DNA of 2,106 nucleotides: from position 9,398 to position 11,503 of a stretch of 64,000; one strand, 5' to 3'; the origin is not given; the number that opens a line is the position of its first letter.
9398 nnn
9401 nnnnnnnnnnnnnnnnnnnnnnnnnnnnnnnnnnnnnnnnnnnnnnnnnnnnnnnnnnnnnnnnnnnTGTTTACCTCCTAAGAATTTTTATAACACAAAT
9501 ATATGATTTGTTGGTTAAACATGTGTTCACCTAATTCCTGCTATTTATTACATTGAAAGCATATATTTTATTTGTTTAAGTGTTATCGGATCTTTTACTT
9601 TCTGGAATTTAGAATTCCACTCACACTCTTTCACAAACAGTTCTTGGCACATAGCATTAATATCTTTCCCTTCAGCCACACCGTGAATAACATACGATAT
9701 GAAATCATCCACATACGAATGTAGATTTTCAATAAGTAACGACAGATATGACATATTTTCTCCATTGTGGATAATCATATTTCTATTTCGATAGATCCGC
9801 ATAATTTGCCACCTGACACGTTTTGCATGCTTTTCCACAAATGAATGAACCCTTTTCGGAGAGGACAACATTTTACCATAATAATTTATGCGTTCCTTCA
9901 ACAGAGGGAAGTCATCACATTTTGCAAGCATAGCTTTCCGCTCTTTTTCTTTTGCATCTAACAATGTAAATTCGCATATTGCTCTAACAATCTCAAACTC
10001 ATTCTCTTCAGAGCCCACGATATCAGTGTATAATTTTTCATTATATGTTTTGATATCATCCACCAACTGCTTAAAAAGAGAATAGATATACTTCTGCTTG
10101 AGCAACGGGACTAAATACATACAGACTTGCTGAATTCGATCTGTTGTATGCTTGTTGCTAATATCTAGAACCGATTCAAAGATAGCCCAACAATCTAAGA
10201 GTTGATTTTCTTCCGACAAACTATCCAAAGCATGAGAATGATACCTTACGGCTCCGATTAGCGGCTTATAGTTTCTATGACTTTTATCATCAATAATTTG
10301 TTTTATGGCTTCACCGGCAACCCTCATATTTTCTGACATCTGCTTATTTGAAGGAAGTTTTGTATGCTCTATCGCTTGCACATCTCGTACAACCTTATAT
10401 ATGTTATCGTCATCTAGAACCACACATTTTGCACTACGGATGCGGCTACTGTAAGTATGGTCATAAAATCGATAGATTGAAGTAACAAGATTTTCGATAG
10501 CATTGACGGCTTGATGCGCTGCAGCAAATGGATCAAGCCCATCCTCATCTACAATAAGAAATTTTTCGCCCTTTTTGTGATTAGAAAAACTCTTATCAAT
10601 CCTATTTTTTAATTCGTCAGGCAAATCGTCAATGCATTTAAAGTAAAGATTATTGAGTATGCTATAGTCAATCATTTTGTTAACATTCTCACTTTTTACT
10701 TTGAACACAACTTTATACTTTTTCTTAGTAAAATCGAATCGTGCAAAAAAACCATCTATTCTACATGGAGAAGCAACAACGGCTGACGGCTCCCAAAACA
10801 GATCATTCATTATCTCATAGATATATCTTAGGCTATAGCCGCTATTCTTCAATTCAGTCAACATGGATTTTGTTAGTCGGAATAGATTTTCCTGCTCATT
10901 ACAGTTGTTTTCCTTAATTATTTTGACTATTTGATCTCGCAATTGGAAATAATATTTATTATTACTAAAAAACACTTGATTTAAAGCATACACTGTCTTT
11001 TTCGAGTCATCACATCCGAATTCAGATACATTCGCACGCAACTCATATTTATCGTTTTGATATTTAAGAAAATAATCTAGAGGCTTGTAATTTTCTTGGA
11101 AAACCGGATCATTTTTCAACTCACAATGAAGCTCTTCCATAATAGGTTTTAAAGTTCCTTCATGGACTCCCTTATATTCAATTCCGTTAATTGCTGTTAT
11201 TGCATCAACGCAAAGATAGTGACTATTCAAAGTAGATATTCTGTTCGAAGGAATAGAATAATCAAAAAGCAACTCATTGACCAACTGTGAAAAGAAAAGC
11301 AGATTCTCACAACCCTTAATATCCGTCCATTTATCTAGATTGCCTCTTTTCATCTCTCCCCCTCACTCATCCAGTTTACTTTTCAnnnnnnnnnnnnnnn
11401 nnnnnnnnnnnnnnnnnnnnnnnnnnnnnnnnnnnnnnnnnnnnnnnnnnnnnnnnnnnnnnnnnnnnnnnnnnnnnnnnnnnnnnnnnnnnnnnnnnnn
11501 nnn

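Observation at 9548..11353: AT-rich 601-aa orphan with a C-terminal RNxxxH HEPN-like motif inside the polysaccharide operon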

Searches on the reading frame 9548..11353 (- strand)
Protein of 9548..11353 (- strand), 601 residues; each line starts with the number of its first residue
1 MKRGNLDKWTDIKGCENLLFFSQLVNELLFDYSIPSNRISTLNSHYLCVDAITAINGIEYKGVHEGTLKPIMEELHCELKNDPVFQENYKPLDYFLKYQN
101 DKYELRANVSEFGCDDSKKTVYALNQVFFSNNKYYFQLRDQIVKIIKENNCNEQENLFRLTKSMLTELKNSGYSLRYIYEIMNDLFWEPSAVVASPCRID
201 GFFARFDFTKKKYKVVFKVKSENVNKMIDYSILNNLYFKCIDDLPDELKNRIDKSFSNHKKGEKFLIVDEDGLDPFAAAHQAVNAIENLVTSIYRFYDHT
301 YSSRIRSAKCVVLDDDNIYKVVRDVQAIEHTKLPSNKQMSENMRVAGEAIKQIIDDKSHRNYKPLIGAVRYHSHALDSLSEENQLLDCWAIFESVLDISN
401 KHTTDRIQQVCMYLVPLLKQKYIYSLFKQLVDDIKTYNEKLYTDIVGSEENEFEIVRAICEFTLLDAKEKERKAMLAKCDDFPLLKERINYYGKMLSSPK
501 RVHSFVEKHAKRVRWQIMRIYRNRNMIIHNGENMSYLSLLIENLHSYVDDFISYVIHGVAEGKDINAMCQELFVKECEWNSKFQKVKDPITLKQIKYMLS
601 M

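Call 6: search_protein_families(library=pfam, proteins=[window:9548-11353:-], max_evalue=0.01)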
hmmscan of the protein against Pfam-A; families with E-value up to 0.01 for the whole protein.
window:9548-11353:- (601 aa): 0 families

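Call 7: search_protein_families(library=padloc, proteins=[window:9548-11353:-], max_evalue=0.1)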
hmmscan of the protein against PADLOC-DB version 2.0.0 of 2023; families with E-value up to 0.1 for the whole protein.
window:9548-11353:- (601 aa): 1 family
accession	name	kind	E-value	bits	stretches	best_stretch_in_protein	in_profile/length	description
PDLC00040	DruH3|DruH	-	0.0036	12.9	1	250-326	1003-1076/1098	Unknown function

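Call 8: search_protein_families(library=ncbifam, proteins=[window:9548-11353:-], max_evalue=0.1)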
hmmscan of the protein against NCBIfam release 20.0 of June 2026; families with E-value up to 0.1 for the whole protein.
window:9548-11353:- (601 aa): 0 families

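Call 9: search_protein_families(library=pfam, proteins=[window:9548-11353:-], max_evalue=10)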
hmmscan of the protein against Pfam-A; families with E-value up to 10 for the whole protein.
window:9548-11353:- (601 aa): 2 families
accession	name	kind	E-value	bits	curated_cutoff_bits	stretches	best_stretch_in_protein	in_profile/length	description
PF16766.10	CID_GANP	-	0.2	12.5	26.7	1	453-479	19-45/71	Binding region of GANP to ENY2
PF01691.21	Adeno_E1B_19K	-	0.47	10.5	25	0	199-229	23-53/135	Adenovirus E1B 19K protein / small t-antigen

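Call 10: find_homologous_proteins(query=window:9548-11353:-)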
Query window:9548-11353:- (601 aa): 211 proteins with E <= 0.001 among 8000 candidates; the best 120 are listed.
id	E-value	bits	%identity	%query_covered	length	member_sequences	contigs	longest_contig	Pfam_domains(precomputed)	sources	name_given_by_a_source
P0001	0.0e+0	1366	100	100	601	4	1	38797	-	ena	-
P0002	4.2e-258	876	64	100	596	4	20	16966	-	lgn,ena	-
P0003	1.8e-254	864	64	100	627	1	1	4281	-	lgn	-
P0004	2.3e-254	864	63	100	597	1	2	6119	-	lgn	-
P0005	1.7e-249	848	63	100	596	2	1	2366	-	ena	-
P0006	2.6e-249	847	62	100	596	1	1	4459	-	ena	-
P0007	3.9e-249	847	62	100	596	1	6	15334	-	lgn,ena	-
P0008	9.8e-249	845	62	100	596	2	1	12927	-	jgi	-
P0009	2.4e-248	844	64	100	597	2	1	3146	-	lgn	-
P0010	1.1e-239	815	61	100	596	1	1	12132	-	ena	-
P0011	7.0e-232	790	58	100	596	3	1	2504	-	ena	-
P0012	2.4e-231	788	59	100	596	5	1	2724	-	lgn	-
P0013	3.8e-231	787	58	100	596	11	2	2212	-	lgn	-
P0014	4.9e-231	787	59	100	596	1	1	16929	-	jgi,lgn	jgi:hypothetical protein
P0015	5.1e-230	783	58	100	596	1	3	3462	-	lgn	-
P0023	4.0e-219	748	56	100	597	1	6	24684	-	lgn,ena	-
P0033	5.5e-204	698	53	100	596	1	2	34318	-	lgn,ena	-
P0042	1.8e-201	689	54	100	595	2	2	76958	-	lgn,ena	-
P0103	9.3e-186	637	53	98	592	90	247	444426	-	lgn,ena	-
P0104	9.5e-186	637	51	100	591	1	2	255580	-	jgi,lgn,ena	-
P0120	7.3e-182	625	50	100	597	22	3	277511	-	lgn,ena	-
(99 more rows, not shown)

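Call 15: search_solved_structures(query=A2, max_evalue=10, show_alignments=3)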
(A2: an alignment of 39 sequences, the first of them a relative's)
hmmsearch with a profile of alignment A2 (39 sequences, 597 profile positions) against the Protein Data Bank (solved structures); distinct sequences matched with E-value up to 10: 8.
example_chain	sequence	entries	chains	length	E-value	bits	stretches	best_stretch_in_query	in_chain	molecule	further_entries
9hxi_A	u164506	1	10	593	8.2e-77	262.4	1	1-591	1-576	Bacterial antiviral defense protein Ec2ApeA from Escherichia coli strain 2-156-04_S4_C1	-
9hxd_A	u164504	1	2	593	1.2e-76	261.9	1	1-591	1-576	Bacterial antiviral defense protein Ec2ApeA from Escherichia coli strain 2-156-04_S4_C1 (o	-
9hxe_A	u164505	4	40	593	1.3e-75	258.5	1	1-591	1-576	Bacterial antiviral defense protein Ec2ApeA from Escherichia coli strain 2-156-04_S4_C1 (H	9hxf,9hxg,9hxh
9hxb_A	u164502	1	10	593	1.8e-75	258.1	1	1-591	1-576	Bacterial antiviral defense protein Ec2ApeA from Escherichia coli strain 2-156-04_S4_C1 (d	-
9hxj_A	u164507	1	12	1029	2.2e-63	218.1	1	1-568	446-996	Maltose/maltodextrin-binding periplasmic protein,Bacterial antiviral defense protein Ec3Ap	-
9hxm_A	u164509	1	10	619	4.2e-09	38.9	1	348-556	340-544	Putative bacterial antiviral defense protein Ec4ApeA from Escherichia coli strain 10434wH1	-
1ify_A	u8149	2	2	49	1.9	10.3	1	164-195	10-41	UV EXCISION REPAIR PROTEIN RAD23 HOMOLOG A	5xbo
6w2h_A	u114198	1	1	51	2.1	10.1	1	164-195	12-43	UV excision repair protein RAD23 homolog A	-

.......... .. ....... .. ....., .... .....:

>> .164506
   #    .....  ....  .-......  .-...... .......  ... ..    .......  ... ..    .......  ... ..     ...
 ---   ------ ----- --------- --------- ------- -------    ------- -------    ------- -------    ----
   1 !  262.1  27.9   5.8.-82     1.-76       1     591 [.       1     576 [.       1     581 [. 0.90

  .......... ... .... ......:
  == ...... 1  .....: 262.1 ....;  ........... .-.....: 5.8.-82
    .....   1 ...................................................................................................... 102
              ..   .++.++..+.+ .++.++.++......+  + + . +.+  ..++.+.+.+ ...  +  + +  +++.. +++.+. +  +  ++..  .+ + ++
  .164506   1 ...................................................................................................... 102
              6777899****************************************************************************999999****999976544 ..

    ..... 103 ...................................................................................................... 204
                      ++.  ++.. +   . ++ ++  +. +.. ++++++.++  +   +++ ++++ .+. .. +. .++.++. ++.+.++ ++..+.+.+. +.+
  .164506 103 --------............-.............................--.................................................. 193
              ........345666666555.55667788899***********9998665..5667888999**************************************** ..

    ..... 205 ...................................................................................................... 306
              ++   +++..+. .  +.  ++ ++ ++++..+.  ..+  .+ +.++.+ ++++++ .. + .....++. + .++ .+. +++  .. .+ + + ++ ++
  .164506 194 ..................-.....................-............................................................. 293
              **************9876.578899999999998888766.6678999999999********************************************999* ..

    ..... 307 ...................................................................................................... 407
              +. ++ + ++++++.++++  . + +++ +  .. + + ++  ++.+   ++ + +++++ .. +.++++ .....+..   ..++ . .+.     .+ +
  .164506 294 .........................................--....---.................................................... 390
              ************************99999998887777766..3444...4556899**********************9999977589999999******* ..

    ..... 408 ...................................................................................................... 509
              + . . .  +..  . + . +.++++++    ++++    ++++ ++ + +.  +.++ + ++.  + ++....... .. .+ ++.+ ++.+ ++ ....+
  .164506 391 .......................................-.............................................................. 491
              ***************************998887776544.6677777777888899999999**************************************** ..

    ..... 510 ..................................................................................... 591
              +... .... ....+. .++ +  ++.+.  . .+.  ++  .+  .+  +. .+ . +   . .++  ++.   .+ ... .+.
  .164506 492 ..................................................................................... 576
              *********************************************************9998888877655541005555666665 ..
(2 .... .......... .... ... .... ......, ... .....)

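Call 16: find_encoding_contigs(protein=P0103, flank=10000, max_places=6)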
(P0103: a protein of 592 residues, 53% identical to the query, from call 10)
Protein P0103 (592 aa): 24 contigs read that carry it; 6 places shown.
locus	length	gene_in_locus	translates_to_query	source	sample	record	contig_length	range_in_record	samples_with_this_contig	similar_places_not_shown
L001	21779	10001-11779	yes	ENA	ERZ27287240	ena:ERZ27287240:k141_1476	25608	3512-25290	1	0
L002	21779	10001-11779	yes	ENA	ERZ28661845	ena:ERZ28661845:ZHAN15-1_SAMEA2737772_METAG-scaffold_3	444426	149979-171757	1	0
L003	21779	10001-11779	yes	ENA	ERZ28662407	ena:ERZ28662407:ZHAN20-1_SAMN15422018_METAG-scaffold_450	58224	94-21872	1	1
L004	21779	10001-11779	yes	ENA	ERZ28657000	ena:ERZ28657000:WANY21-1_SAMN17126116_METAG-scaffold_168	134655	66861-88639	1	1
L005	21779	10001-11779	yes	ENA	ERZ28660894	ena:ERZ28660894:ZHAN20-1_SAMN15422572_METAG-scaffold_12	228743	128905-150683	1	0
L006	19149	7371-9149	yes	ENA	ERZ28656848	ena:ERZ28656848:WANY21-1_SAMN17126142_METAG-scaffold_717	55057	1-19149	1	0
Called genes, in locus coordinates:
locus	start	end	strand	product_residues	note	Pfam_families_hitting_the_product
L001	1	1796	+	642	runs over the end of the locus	PF00239:Resolvase, PF07508:Recombinase, PF13408:Zn_ribbon_recom, PF14287:DUF4368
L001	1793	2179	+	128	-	PF14198:TnpV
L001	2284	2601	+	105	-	-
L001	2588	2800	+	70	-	-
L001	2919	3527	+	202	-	PF00239:Resolvase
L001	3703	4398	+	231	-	PF20473:MmeI_Mtase (weak)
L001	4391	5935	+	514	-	PF02384:N6_Mtase (faint), PF07669:Eco57I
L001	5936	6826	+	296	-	PF08867:FRG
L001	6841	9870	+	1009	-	PF10544:T5orf172, PF13455:MUG113, PF04851:ResIII (weak)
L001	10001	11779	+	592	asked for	-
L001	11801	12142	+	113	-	PF12958:DUF3847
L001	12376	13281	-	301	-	PF12784:PDDEXK_2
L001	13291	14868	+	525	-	PF03389:MobA_MobL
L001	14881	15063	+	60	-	-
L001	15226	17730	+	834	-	PF25873:WHD_MalT, PF00196:GerE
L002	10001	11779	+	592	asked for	-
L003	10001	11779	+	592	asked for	-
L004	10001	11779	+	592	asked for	-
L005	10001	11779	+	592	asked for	-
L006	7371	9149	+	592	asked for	-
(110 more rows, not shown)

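Call 24: find_related_loci(query=A2, collection=genome_contigs, flank=10000)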
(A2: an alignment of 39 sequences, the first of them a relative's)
Query A2 (601 aa) in genome_contigs; peptide patterns used: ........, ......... (x = any residue, [..] = any of these).
55 stretches matched a pattern; 16 encode a relative of the query (tblastn E <= 1e-3); 13 distinct loci.
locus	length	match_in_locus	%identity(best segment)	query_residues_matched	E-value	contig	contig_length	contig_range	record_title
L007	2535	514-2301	63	1-601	0e+0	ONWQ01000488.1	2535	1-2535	uncultured Clostridiales bacterium isolate RUG701 genome assembly, contig: k87_44134512, whole genome shotgun sequence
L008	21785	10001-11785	58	1-600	0e+0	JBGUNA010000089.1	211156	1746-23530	MAG: Candidatus Limivicinus sp. isolate ruminal_MAG_220 ruminal_MAG_220_contig_0089, whole genome shotgun sequence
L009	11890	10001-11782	51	1-601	0e+0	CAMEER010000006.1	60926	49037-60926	MAG: uncultured Clostridia bacterium isolate SRR11489746_bin.6_metaWRAP_v1.3_MAG genome assembly, contig: ERZ11466724.46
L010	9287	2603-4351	51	1-587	0e+0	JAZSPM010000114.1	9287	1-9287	MAG: Candidatus Ornithomonoglobus sp. isolate T1900044546_TS20190012.MAGScoT_cleanbin_000008 SGB_141_k141_1884874, whole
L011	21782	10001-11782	48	1-601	0e+0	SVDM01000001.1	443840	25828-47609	MAG: Lachnospiraceae bacterium isolate SIG280 NODE_17_length_443840_cov_21.780861, whole genome shotgun sequence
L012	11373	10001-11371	55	1-462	4e-167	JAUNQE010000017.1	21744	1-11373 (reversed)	MAG: Erysipelotrichaceae bacterium isolate S37M_St_43 NODE_270_length_21744_cov_8.177094, whole genome shotgun sequence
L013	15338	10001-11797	51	1-601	0e+0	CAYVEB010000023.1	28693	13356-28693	MAG TPA_asm: uncultured Oscillospiraceae bacterium isolate SRP314395_co1_84 genome assembly, contig: NODE_1290_length_28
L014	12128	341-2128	50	1-600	0e+0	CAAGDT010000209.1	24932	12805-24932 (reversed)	MAG TPA_asm: Ruminococcaceae bacterium, isolate HGM13347, WGS project CAAGDT010000000 data, contig: SRS476152_46_k119_38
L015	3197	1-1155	46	211-600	4e-115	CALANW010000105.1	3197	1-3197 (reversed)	MAG TPA_asm: uncultured Ruminococcus sp. isolate ERR2619740_bin.114_CONCOCT_v1.1_MAG genome assembly, contig: ERZ1026854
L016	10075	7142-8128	53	1-334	4e-101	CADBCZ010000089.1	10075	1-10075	MAG: uncultured Lachnospiraceae bacterium isolate RUG13856 genome assembly, contig: RUG13856_asm_89, whole genome shotgu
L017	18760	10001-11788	40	1-600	3e-143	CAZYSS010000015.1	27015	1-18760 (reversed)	MAG TPA_asm: uncultured Oscillospiraceae bacterium isolate SRP315200_co1_86 genome assembly, contig: NODE_2814_length_27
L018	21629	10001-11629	27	1-555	3e-60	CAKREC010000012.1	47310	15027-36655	MAG: uncultured Eubacterium sp. isolate REFINED_METABAT215_TOP10_CONTIGS_1500_ASSEMBLY_K77_MERGED__Hadza_MoBio_hadza-I-L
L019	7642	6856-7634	66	1-353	5e-32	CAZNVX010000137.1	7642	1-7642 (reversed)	MAG TPA_asm: uncultured Christensenellaceae bacterium isolate SRP241326_co1_47 genome assembly, contig: NODE_11950_lengt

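Call 27: predict_structure(alignment_id=A2)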
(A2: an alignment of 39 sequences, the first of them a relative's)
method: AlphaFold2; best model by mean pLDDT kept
length: 601 residues; sequences in the alignment: 39
mean_pLDDT: 83.7   pTM: 0.85
mean pLDDT of the five models: 83.7, 80.6, 80.3, 78.7, 76.8
residues with pLDDT >= 90: 236; 70-90: 278; 50-70: 79; < 50: 8
segments of 3 or more residues with pLDDT < 50: 324-330
pLDDT, mean of each block of 10 residues (from residue 1): 73 93 86 64 89 89 82 91 82 90 86 91 95 94 96 92 92 90 91 94 95 91 71 63 86 83 88 91 78 66 77 89 50 63 71 65 70 70 76 82 81 88 90 85 89 94 94 86 89 94 92 81 71 73 81 84 87 92 93 94 86
secondary structure, 60 per line:
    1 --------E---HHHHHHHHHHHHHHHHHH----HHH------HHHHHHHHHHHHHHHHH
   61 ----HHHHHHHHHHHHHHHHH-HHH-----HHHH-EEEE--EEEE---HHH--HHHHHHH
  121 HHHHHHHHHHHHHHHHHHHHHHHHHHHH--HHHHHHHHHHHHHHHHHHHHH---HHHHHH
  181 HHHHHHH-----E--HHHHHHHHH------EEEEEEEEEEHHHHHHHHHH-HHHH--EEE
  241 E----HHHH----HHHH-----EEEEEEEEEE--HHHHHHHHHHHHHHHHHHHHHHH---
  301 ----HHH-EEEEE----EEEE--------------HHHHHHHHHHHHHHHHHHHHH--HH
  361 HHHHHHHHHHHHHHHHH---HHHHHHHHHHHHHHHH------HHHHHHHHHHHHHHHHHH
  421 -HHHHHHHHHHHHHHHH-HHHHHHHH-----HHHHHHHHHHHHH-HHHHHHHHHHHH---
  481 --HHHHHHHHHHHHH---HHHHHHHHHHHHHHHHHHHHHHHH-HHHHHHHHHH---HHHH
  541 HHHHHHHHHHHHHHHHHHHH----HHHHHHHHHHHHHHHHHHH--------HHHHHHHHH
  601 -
elements in order: H13-30 H44-60 H65-81 H91-94 E96-99 E102-105 H114-148 H151-171 H175-187 H196-204 E211-220 H221-230 H232-235 E238-241 H246-249 H254-257 E263-272 H275-297 E309-313 E318-321 H336-356 H359-377 H381-396 H403-420 H422-437 H439-446 H452-464 H466-477 H483-495 H499-522 H524-533 H537-560 H565-583 H592-600

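Call 29: search_protein_families(library=padloc, proteins=[P0001], max_evalue=10)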
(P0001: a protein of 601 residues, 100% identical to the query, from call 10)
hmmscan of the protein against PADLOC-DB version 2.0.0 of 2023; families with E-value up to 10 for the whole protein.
P0001 (601 aa): 1 family
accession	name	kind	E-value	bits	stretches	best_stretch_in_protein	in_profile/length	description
PDLC00040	DruH3|DruH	-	0.0036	12.9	1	250-326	1003-1076/1098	Unknown function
